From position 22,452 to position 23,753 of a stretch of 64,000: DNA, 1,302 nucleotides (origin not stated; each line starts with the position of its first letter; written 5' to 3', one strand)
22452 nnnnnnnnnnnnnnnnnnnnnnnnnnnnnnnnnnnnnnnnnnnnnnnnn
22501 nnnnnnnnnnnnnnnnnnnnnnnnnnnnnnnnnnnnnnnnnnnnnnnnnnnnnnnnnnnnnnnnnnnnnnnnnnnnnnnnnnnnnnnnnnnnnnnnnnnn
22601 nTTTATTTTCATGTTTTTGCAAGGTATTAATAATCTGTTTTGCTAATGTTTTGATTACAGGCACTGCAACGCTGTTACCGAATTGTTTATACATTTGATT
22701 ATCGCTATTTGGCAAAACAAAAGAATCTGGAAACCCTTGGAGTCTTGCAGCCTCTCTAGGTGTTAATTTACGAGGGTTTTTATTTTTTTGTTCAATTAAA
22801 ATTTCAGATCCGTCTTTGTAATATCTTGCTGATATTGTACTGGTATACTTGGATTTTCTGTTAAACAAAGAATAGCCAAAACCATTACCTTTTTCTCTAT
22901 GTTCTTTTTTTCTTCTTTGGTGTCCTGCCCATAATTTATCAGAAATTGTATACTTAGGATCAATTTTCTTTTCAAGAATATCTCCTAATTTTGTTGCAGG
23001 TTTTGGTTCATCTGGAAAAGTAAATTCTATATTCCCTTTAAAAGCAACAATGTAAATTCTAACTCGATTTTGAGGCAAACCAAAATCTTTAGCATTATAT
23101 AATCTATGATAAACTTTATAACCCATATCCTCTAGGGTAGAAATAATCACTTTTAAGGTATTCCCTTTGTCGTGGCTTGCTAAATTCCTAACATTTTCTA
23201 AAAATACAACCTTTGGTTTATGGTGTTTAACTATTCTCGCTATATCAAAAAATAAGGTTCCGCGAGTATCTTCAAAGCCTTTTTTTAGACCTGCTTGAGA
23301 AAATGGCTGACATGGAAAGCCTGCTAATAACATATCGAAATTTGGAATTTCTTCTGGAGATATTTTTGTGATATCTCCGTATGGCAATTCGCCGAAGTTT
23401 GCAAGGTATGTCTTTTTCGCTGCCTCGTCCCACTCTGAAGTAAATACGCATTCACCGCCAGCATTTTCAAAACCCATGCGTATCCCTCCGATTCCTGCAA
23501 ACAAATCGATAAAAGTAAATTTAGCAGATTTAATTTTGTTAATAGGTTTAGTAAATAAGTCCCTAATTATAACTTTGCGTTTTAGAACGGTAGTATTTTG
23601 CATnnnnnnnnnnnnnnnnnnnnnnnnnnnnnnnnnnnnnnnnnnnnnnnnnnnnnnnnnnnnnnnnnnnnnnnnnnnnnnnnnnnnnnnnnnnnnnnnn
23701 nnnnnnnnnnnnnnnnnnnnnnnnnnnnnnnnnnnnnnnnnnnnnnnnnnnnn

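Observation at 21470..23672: Compact type II R-M module: M.HhaI-like m5C methyltransferase with a translationally coupled 339-aa candidate endonuclease of unknown family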

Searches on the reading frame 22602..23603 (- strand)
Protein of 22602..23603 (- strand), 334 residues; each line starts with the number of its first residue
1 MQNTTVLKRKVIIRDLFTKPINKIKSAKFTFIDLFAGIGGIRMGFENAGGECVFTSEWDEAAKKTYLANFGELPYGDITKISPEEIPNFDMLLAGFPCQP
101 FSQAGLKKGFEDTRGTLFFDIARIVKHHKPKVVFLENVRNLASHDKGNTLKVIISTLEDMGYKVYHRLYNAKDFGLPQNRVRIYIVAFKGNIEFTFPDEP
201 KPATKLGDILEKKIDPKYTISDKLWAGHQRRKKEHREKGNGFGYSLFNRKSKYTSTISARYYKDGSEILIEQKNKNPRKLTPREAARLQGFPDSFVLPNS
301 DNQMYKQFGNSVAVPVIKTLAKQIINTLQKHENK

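Call 3: search_protein_families(library=pfam, proteins=[window:22602-23603:-], max_evalue=1)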
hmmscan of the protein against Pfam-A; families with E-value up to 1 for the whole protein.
window:22602-23603:- (334 aa): 1 family
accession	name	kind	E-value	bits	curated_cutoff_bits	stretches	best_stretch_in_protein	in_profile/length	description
PF00145.23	DNA_methylase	-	4e-113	378.6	22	1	29-325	1-323/324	C-5 cytosine-specific DNA methylase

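Call 4: search_protein_families(library=ncbifam, proteins=[window:22602-23603:-], max_evalue=1)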
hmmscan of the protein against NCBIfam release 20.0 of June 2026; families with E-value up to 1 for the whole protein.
window:22602-23603:- (334 aa): 2 families
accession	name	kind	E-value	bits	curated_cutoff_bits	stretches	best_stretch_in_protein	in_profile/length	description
TIGR00675.1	dcm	superfamily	2e-110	369.5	100.65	1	31-324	1-329/329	DNA (cytosine-5-)-methyltransferase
NF007772.0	PRK10458.1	subfamily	1.4e-86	291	710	1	11-329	71-457/472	DNA cytosine methylase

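Call 6: search_solved_structures(query=window:22602-23603:-, max_evalue=0.001, show_alignments=2)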
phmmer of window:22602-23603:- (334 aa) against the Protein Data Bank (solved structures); distinct sequences matched with E-value up to 0.001: 61 (the best 60 are shown).
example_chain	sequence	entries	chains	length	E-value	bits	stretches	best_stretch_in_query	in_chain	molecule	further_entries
1svu_A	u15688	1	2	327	9.2e-77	261.5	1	29-327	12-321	Modification methylase HhaI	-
10mh_A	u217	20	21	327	1.3e-76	261.1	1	29-327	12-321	PROTEIN (CYTOSINE-SPECIFIC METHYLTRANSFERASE HHAI) | HaeIII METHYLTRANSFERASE | Modification methylase HhaI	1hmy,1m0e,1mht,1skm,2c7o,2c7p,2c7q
1fjx_A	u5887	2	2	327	1.6e-76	260.8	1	29-327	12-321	HHAI DNA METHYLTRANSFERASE | MODIFICATION METHYLASE HHAI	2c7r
2i9k_A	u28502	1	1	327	1.7e-76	260.6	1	29-327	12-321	Modification methylase HhaI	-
2uyh_A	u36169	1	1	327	2.2e-76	260.3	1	29-327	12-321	MODIFICATION METHYLASE HHAI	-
2zcj_A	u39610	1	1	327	3.3e-76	259.7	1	29-327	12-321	Modification methylase HhaI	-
2uyc_A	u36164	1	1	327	6.5e-76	258.8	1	29-327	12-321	MODIFICATION METHYLASE HHAI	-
2uz4_A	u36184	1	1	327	6.5e-76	258.7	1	29-327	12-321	MODIFICATION METHYLASE HHAI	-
2z6u_A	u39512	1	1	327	8.8e-76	258.3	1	29-327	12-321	Modification methylase HhaI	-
2z6q_A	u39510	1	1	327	8.9e-76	258.3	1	29-327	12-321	Modification methylase HhaI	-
2z6a_A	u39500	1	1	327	2.4e-75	256.9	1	29-327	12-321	Modification methylase HhaI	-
3lx6_A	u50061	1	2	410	1.3e-71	244.6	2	84-324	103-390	Cytosine-specific methyltransferase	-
3me5_A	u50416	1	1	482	3e-71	243.4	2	84-324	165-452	Cytosine-specific methyltransferase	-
1dct_A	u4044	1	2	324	5.3e-42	147.3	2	31-196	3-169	PROTEIN (MODIFICATION METHYLASE HAEIII)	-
3ubt_Y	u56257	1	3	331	6.5e-41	143.7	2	31-196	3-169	Modification methylase HaeIII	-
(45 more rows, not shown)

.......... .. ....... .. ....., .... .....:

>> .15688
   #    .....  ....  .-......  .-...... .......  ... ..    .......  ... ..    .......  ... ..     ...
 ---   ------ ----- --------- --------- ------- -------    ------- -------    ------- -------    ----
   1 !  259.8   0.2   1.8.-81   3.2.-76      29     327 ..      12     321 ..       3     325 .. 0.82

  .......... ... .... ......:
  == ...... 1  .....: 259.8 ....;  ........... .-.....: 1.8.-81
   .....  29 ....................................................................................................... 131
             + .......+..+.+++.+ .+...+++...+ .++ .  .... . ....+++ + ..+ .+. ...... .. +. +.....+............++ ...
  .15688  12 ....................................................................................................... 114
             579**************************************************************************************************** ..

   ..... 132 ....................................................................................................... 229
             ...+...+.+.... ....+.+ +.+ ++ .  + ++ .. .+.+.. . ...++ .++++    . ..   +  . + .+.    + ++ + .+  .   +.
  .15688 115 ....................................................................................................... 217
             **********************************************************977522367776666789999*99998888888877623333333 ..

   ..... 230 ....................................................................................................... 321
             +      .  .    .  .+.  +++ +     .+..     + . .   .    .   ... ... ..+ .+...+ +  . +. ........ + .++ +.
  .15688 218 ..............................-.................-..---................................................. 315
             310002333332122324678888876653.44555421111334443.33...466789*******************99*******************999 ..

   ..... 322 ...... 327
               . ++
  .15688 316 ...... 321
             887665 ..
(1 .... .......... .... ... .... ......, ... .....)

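Call 8: search_protein_families(library=padloc, proteins=[window:22602-23603:-], max_evalue=1)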
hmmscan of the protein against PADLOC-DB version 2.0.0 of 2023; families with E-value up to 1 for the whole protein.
window:22602-23603:- (334 aa): 65 families (the best 25 are shown)
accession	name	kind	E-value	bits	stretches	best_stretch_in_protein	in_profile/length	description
PDLC03272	MTase_II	-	6.7e-134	445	1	12-333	58-395/407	Type II methyltransferase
PDLC03361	MTase_II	-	7.9e-127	421.8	1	8-331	66-440/455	Type II methyltransferase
PDLC02653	DrmMII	-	3.2e-121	402.3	1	28-331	4-316/333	DrmMII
PDLC03242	MTase_II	-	1.2e-76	256.3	1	25-326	97-397/409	Type II methyltransferase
PDLC03378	MTase_II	-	7.7e-76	253.6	1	28-333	2-335/344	Type II methyltransferase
PDLC03217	MTase_II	-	2.8e-75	252.2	1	23-328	379-701/703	Type II methyltransferase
PDLC03733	oMTase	-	1.3e-71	239.8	1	18-324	80-454/476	orphan methyltransferase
PDLC03716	oMTase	-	5.9e-68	227.5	1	17-331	29-342/349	orphan methyltransferase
PDLC03234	MTase_II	-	1.6e-62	209.9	2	27-204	3-190/375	Type II methyltransferase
PDLC00026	DruM2|DruM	-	1.6e-60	203.5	1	28-332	4-322/336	DNA cytosine methylase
PDLC00034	DruM2|DruM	-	2.4e-58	195.7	2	25-190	4-188/457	DNA cytosine methylase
PDLC03326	MTase_II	-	1.4e-56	190.5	2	27-222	3-209/412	Type II methyltransferase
PDLC03269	MTase_II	-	1.6e-52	177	2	28-216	3-196/437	Type II methyltransferase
PDLC00033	DruM2|DruM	-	2.4e-52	176.4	2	18-198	11-200/368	DNA cytosine methylase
PDLC03734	oMTase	-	5.2e-52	175.3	2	28-190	3-170/444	orphan methyltransferase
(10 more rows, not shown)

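Call 15: find_homologous_proteins(query=window:22602-23603:-, max_evalue=1e-30)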
Query window:22602-23603:- (334 aa): 8000 proteins with E <= 1e-30 among 8000 candidates; the best 120 are listed.
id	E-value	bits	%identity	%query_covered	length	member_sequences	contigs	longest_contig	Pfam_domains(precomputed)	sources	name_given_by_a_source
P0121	1.5e-224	762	100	100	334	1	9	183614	PF00145.24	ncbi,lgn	-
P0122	3.6e-182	623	82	98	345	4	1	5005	PF00145.24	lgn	-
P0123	3.9e-182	623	81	98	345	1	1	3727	PF00145.24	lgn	-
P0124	2.0e-181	620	80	98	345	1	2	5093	PF00145.24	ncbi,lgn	-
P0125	2.1e-181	620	80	98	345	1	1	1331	PF00145.24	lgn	-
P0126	2.3e-181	620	81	98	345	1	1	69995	PF00145.24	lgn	-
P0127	1.2e-179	614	81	99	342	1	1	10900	PF00145.24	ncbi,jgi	-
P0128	7.0e-179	612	81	99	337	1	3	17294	PF00145.24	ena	-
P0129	1.8e-178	611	79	99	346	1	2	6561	PF00145.24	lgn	-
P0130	2.9e-178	610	80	99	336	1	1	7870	PF00145.24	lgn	-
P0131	3.3e-178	610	81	97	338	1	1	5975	PF00145.24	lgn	-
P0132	1.6e-177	608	79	100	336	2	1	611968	PF00145.24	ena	-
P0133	2.0e-177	607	80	98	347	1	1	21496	PF00145.24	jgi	jgi:DNA (cytosine-5)-methyltransferase 1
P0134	5.4e-177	606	78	99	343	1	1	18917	PF00145.24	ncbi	-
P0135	6.8e-177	606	79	98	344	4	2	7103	PF00145.24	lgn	-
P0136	1.3e-176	605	81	97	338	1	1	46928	PF00145.24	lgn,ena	-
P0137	2.1e-176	604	86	89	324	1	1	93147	PF00145.24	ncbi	-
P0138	2.5e-176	604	77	100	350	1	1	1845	PF00145.24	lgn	-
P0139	3.4e-176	603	77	100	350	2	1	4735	PF00145.24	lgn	-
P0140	5.1e-175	599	80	99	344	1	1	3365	PF00145.24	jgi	jgi:DNA (cytosine-5)-methyltransferase 1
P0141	6.7e-175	599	80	97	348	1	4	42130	PF00145.24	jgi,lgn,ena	jgi:DNA (cytosine-5)-methyltransferase 1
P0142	9.3e-175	598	76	100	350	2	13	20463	PF00145.24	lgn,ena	-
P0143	5.5e-174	596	78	98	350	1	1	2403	PF00145.24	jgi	jgi:DNA (cytosine-5)-methyltransferase 1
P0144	7.6e-174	595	76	99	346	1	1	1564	PF00145.24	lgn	-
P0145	1.7e-173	594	77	99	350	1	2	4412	PF00145.24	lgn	-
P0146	1.8e-173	594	83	94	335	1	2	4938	PF00145.24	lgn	-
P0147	1.8e-173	594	82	92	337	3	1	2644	PF00145.24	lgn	-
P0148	2.1e-173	594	80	96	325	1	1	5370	PF00145.24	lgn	-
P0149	2.3e-173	594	77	99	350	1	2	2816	PF00145.24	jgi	jgi:DNA (cytosine-5)-methyltransferase 1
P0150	2.6e-173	594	83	90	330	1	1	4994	PF00145.24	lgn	-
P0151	1.5e-172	591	79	96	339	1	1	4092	PF00145.24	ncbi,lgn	-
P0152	1.9e-172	591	81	89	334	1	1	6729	PF00145.24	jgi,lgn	jgi:DNA (cytosine-5)-methyltransferase 1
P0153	3.4e-172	590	76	98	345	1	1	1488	PF00145.24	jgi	-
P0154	4.6e-172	590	78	98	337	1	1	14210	PF00145.24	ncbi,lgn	-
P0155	4.7e-172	590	77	98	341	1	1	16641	PF00145.24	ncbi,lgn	-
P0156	5.1e-172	589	76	98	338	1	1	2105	PF00145.24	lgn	-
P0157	8.5e-172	589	78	98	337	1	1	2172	PF00145.24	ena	-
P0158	9.7e-172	589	75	100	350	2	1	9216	PF00145.24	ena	-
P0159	4.5e-171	586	78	97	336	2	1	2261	PF00145.24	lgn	-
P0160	7.4e-171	586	79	97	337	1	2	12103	PF00145.24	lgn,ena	-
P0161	1.0e-170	585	78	97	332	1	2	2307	PF00145.24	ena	-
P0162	2.0e-170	584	76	100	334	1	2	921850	PF00145.24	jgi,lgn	jgi:DNA (cytosine-5)-methyltransferase 1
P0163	2.6e-170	584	77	97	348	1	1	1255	PF00145.24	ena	-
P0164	3.5e-170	583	78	98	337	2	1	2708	PF00145.24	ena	-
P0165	3.6e-170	583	78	96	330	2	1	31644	PF00145.24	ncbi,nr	ncbi:MAG: DNA cytosine methyltransferase [Candidatus Taylorbacteria bacterium]|nr:DNA cytosine methy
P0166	4.5e-170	583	79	96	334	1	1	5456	PF00145.24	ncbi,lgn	-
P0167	4.7e-170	583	77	96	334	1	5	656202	PF00145.24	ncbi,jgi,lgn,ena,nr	ncbi:MAG TPA: DNA cytosine methyltransferase [Candidatus Pacearchaeota archaeon]|nr:DNA cytosine met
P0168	4.9e-170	583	76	99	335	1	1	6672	PF00145.24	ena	-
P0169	6.4e-170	583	77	99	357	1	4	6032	PF00145.24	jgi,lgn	jgi:DNA (cytosine-5)-methyltransferase 1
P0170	8.0e-170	582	76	97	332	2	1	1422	PF00145.24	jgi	jgi:DNA (cytosine-5)-methyltransferase 1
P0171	8.8e-170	582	80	94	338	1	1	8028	PF00145.24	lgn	-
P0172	9.8e-170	582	78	97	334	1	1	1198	PF00145.24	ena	-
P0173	1.4e-169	581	76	97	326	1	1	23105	PF00145.24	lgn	-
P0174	1.4e-169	581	78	97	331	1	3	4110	PF00145.24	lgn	-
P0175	1.8e-169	581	78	93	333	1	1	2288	PF00145.24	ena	-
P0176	1.8e-169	581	78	96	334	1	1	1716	PF00145.24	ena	-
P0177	2.0e-169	581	75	98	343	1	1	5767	PF00145.24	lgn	-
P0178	2.2e-169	581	75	98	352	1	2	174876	PF00145.24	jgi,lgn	jgi:DNA (cytosine-5)-methyltransferase 1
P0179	2.2e-169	581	77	99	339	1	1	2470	PF00145.24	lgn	-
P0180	2.6e-169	581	77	97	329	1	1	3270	PF00145.24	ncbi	-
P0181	6.7e-169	579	81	89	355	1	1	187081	PF00145.24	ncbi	-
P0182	9.2e-169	579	77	97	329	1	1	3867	PF00145.24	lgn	-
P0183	1.7e-168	578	77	97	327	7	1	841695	PF00145.24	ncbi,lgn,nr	ncbi:MAG: DNA cytosine methyltransferase [bacterium]|nr:MAG: DNA cytosine methyltransferase [bacteri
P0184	1.7e-168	578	79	96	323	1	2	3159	PF00145.24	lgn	-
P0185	1.9e-168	578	77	97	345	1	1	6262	PF00145.24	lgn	-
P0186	2.0e-168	578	75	98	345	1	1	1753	PF00145.24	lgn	-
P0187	2.6e-168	577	75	99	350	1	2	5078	PF00145.24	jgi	jgi:DNA (cytosine-5)-methyltransferase 1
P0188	2.6e-168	577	79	92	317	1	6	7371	PF00145.24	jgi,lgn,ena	-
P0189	2.6e-168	577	79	91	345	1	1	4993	PF00145.24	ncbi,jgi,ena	jgi:DNA (cytosine-5)-methyltransferase 1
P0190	7.3e-168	576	76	98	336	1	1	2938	PF00145.24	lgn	-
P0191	1.3e-167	575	76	96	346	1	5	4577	PF00145.24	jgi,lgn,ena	-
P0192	1.8e-167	575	74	100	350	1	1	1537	PF00145.24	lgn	-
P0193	2.9e-167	574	78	90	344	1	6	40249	PF00145.24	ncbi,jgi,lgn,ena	jgi:DNA (cytosine-5)-methyltransferase 1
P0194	3.9e-167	573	75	99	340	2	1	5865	PF00145.24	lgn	-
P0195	3.9e-167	573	79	93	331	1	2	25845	PF00145.24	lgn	-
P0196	4.0e-167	573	78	94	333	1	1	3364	PF00145.24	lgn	-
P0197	7.3e-167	573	75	98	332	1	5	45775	PF00145.24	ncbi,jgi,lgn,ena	jgi:DNA (cytosine-5)-methyltransferase 1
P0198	7.5e-167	573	74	97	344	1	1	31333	PF00145.24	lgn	-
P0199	8.7e-167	572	75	99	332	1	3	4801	PF00145.24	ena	-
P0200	1.1e-166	572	75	98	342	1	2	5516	PF00145.24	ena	-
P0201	1.6e-166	571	77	98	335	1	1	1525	PF00145.24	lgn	-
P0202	3.0e-166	570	76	96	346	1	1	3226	PF00145.24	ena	-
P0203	3.3e-166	570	75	97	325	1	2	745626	PF00145.24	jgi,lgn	jgi:DNA (cytosine-5)-methyltransferase 1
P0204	4.5e-166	570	73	99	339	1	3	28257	PF00145.24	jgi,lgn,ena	-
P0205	5.5e-166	570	77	96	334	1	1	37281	PF00145.24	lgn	-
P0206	1.1e-165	569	76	96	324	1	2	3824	PF00145.24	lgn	-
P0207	1.4e-165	568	77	96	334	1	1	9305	PF00145.24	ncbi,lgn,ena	-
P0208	1.4e-165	568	75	97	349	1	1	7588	PF00145.24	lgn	-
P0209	2.3e-165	568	75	96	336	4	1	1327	PF00145.24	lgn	-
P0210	2.8e-165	567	78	96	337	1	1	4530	PF00145.24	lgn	-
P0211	3.3e-165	567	77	96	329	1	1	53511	PF00145.24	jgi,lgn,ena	-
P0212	3.9e-165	567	73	98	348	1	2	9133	PF00145.24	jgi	jgi:DNA (cytosine-5)-methyltransferase 1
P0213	4.7e-165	567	75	99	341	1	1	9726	PF00145.24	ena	-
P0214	6.8e-165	566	76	96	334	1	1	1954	PF00145.24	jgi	jgi:DNA (cytosine-5)-methyltransferase 1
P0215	1.1e-164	565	75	98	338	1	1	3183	PF00145.24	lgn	-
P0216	2.5e-164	564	76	95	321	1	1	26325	PF00145.24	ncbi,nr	ncbi:MAG: DNA cytosine methyltransferase [Candidatus Magasanikbacteria bacterium]|nr:DNA cytosine me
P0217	2.6e-164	564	74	96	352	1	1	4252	PF00145.24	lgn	-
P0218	4.3e-164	563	72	99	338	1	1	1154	PF00145.24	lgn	-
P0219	6.8e-164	563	83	86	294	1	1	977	PF00145.24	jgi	jgi:DNA (cytosine-5)-methyltransferase 1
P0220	7.3e-164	563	74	98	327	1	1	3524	PF00145.24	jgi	-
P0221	7.8e-164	563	76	96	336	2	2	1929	PF00145.24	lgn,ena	-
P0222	2.1e-163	561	74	99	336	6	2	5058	PF00145.24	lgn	-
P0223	2.4e-163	561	75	96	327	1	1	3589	PF00145.24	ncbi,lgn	-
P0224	4.6e-163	560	75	96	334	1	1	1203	PF00145.24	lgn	-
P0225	5.1e-163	560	84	86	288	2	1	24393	PF00145.24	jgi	jgi:DNA (cytosine-5)-methyltransferase 1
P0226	1.3e-161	555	75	96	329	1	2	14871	PF00145.24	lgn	-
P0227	1.7e-161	555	74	97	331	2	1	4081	PF00145.24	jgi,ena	-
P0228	2.2e-161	555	74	97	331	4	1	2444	PF00145.24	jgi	-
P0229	2.5e-161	554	77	92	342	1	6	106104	PF00145.24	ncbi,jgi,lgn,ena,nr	ncbi:MAG TPA: DNA cytosine methyltransferase [archaeon]|nr:DNA cytosine methyltransferase [archaeon]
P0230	3.8e-161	554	74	96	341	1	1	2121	PF00145.24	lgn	-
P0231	4.1e-161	554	72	97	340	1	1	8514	PF00145.24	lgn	-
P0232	4.4e-161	554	75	96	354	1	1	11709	PF00145.24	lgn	-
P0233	5.3e-161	553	73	97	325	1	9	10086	PF00145.24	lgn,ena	-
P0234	5.7e-161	553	75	96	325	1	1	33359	PF00145.24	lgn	-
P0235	8.8e-161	553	73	97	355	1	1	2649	PF00145.24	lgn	-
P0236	9.4e-161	552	73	97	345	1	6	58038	PF00145.24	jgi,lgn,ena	-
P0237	1.3e-160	552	75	96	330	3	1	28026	PF00145.24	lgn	-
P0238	2.1e-160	551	77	92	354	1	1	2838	PF00145.24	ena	-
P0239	2.2e-160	551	73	96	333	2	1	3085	PF00145.24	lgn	-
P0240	2.3e-160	551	77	91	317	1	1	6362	PF00145.24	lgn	-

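Call 28: search_dna_similar(query=window:22602-23603:-, collection=plasmids, mode=protein, max_evalue=1e-40, max_rows=25)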
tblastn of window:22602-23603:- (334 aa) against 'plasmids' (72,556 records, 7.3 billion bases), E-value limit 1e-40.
Records with a match: 3974; places in all: 4233; records where one place covers at least 80% of the query: 3897.
Best place of each record, by identity: 60-80% 46; <60% 3928.
By first word of the organism name: Klebsiella 1641; Escherichia 899; Salmonella 504; Enterobacter 443; Citrobacter 195; Raoultella 44; Leclercia 22; Shigella 21; Acinetobacter 19; uncultured 14; and 80 more.
By predicted mobility (MOB-suite, as given by PLSDB): conjugative 3029; non-mobilizable 558; mobilizable 387.
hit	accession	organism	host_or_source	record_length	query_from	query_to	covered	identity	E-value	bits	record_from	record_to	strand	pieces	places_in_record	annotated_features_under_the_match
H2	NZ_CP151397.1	Shigella sonnei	-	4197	18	328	93%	60.9%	2e-125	396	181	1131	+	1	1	dcm: DNA (cytosine-5-)-methyltransferase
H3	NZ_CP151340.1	Shigella sonnei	-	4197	18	328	93%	60.9%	3e-125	396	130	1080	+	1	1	none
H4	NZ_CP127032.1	Escherichia coli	Homo sapiens,stool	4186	18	328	93%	60.9%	4e-125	395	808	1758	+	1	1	dcm: DNA (cytosine-5-)-methyltransferase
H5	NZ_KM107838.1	Escherichia coli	Homo sapiens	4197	18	328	93%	60.9%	4e-125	395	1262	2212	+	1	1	dcm: DNA (cytosine-5-)-methyltransferase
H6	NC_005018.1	Klebsiella pneumoniae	-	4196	18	328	93%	60.9%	4e-125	395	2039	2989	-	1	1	dcm: DNA (cytosine-5-)-methyltransferase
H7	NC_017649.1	Escherichia coli O7:K1 str. CE10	Homo sapiens,cerebrospinal fluid of a ...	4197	18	328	93%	60.9%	4e-125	395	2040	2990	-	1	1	dcm: DNA (cytosine-5-)-methyltransferase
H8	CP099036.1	Escherichia coli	culture,Pooled faeces sample collected ...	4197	18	328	93%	60.9%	4e-125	395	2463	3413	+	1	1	DNA (cytosine-5-)-methyltransferase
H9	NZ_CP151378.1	Shigella sonnei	-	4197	18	328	93%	60.9%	4e-125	395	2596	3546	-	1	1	dcm: DNA (cytosine-5-)-methyltransferase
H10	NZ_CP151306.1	Shigella sonnei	-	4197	18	328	93%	60.9%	4e-125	395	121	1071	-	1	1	dcm: DNA (cytosine-5-)-methyltransferase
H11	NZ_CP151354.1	Shigella sonnei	-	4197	18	328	93%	60.9%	4e-125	395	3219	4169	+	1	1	dcm: DNA (cytosine-5-)-methyltransferase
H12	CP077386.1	Escherichia coli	-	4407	18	328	93%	60.9%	1e-124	395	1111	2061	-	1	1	DNA (cytosine-5-)-methyltransferase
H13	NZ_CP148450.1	Escherichia coli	Chicken,single cell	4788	18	328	93%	60.9%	4e-124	395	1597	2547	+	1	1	dcm: DNA (cytosine-5-)-methyltransferase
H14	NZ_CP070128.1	Escherichia coli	Homo sapiens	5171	18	328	93%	60.9%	1e-123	395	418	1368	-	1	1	dcm: DNA (cytosine-5-)-methyltransferase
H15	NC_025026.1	Salmonella enterica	-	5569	18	328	93%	60.9%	2e-123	395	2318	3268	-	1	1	dcm: DNA (cytosine-5-)-methyltransferase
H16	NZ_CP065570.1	Salmonella enterica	Homo sapiens,stool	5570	18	328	93%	60.9%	2e-123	395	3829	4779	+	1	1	dcm: DNA (cytosine-5-)-methyltransferase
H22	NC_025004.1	Enterobacter cloacae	-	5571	18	328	93%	60.9%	2e-123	395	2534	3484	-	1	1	dcm: DNA (cytosine-5-)-methyltransferase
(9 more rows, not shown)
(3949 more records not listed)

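Call 29: get_annotated_region(hit=H22, flank=3000)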
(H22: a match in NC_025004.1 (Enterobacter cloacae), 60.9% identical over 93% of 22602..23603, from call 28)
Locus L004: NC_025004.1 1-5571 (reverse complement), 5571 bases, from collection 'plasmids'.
description: Enterobacter cloacae plasmid pECL18, complete sequence
organism: Enterobacter cloacae (NCBI taxid 550)
taxonomy: Bacteria; Pseudomonadota; Gammaproteobacteria; Enterobacterales; Enterobacteriaceae; Enterobacter; Enterobacter cloacae
host: -; source: -; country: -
typing (MOB-suite, as given by PLSDB): mobilizable; replicon rep_cluster_2350; relaxase MOBP
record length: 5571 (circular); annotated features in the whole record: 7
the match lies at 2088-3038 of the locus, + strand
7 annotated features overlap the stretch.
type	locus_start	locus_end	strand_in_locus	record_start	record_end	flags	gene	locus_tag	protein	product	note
CDS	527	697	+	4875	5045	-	-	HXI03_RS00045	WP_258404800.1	replication initiation protein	-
CDS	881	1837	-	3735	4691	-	-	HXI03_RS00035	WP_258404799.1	type II restriction endonuclease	GO:0009307 - DNA restriction-modification system [Evidence IEA]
CDS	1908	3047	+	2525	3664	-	dcm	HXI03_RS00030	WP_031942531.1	DNA (cytosine-5-)-methyltransferase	GO:0006304 - DNA modification [Evidence IEA]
CDS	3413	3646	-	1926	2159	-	-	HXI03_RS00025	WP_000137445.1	MbeD family mobilization/exclusion protein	-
CDS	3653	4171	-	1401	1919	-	-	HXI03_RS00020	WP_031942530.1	MbeB family mobilization protein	-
CDS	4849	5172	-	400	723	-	-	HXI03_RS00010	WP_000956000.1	MobC family plasmid mobilization relaxosome protein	-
CDS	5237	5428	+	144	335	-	-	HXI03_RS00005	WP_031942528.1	Rop family plasmid primer RNA-binding protein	-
